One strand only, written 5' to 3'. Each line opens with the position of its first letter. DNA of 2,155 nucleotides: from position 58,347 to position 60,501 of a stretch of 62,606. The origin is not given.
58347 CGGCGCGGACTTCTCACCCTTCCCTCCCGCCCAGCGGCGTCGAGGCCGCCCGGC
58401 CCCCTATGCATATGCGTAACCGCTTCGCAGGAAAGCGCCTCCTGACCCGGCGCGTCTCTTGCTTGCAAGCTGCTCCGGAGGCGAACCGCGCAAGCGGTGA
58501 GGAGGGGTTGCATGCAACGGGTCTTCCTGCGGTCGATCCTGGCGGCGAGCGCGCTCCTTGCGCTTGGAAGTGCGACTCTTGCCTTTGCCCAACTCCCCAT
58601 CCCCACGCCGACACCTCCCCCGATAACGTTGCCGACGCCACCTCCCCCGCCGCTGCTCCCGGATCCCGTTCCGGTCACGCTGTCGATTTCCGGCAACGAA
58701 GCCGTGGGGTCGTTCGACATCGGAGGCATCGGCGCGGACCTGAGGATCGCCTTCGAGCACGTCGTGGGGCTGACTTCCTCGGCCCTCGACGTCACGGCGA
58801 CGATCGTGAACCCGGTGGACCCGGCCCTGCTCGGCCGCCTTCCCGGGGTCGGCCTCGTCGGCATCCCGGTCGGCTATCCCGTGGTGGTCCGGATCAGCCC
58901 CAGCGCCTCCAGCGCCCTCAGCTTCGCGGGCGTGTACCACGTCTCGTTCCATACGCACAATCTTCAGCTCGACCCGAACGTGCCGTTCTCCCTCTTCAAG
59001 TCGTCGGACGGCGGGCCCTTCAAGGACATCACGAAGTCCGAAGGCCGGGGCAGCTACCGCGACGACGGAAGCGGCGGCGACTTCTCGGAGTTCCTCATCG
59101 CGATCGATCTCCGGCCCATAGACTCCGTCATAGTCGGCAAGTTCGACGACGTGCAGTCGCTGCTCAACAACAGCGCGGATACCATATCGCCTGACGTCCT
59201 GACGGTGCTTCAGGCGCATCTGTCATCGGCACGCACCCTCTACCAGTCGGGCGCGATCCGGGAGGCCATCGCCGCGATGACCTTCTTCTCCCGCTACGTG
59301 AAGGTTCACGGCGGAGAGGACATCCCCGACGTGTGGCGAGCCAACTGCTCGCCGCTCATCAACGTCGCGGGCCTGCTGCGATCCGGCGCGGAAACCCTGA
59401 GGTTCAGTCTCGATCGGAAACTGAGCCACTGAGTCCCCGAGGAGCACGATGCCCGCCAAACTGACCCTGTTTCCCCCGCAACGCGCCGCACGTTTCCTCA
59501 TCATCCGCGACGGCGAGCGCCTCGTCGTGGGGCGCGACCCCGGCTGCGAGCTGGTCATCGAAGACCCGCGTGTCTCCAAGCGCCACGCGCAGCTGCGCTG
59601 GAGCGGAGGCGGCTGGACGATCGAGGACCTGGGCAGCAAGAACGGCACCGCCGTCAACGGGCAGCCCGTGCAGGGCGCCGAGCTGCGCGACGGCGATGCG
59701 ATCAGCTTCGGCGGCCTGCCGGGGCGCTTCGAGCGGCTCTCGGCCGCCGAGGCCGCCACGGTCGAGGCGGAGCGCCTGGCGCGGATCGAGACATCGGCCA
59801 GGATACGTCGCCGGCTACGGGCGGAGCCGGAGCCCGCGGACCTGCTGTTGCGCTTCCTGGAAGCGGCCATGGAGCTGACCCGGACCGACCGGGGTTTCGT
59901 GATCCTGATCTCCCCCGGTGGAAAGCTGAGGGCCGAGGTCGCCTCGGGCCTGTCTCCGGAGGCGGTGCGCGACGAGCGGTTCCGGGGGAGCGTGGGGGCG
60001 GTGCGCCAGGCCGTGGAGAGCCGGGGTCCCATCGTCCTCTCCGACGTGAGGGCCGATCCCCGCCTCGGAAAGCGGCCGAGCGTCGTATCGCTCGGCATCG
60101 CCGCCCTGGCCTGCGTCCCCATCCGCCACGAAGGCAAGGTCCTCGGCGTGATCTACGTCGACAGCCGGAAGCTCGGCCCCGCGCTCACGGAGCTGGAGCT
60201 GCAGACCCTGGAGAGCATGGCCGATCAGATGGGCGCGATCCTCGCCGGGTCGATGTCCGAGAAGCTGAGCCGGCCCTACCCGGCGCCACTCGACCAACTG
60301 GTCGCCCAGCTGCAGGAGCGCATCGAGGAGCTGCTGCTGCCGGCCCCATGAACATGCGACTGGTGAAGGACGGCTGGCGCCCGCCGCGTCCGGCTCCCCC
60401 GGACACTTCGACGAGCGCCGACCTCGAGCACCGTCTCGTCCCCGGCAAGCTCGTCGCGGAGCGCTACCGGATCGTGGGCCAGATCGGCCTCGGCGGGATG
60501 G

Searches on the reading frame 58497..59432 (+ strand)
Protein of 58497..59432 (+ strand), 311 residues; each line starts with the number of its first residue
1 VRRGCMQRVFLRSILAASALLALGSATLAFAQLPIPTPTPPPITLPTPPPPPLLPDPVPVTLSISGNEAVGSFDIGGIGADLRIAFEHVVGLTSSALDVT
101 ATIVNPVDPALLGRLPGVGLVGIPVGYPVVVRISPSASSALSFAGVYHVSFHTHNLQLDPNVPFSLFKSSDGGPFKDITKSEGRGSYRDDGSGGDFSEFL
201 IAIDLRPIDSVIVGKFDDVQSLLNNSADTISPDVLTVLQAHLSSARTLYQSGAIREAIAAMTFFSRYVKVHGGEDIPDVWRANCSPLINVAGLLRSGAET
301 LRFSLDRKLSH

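Call 27: search_protein_families(library=pfam, proteins=[window:58497-59432:+], max_evalue=0.001)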
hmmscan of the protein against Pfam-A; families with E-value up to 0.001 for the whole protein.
window:58497-59432:+ (311 aa): 1 family
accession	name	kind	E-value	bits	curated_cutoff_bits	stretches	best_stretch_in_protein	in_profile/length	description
PF20396.3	DUF6689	-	2.5e-60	204.5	27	1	58-307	28-273/275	Family of unknown function (DUF6689)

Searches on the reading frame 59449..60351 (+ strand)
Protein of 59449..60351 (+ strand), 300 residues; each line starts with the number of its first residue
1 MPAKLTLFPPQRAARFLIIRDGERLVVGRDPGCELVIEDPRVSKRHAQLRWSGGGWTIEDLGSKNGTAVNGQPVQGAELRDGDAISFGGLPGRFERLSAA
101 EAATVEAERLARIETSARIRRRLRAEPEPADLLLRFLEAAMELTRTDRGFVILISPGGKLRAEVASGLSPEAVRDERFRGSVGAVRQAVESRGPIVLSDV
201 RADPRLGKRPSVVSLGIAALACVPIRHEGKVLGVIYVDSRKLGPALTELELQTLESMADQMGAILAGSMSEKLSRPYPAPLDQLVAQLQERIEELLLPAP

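Call 27: search_protein_families(library=pfam, proteins=[window:59449-60351:+], max_evalue=0.001)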
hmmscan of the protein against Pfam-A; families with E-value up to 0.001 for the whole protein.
window:59449-60351:+ (300 aa): 5 families
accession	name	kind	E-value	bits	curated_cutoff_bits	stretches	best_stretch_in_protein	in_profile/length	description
PF00498.31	FHA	-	7.5e-23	81.2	20.7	1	26-88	2-67/67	FHA domain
PF13185.12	GAF_2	-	1e-17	65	28.6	1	129-265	4-135/136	GAF domain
PF01590.32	GAF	-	1.1e-17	65.2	22.4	1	130-263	3-131/133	GAF domain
PF16697.10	Yop-YscD_cpl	-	1.5e-16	60.9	33.2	1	22-90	16-86/94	Inner membrane component of T3SS, cytoplasmic domain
PF13492.12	GAF_3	-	2.6e-06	28.3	27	1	129-262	2-124/129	GAF domain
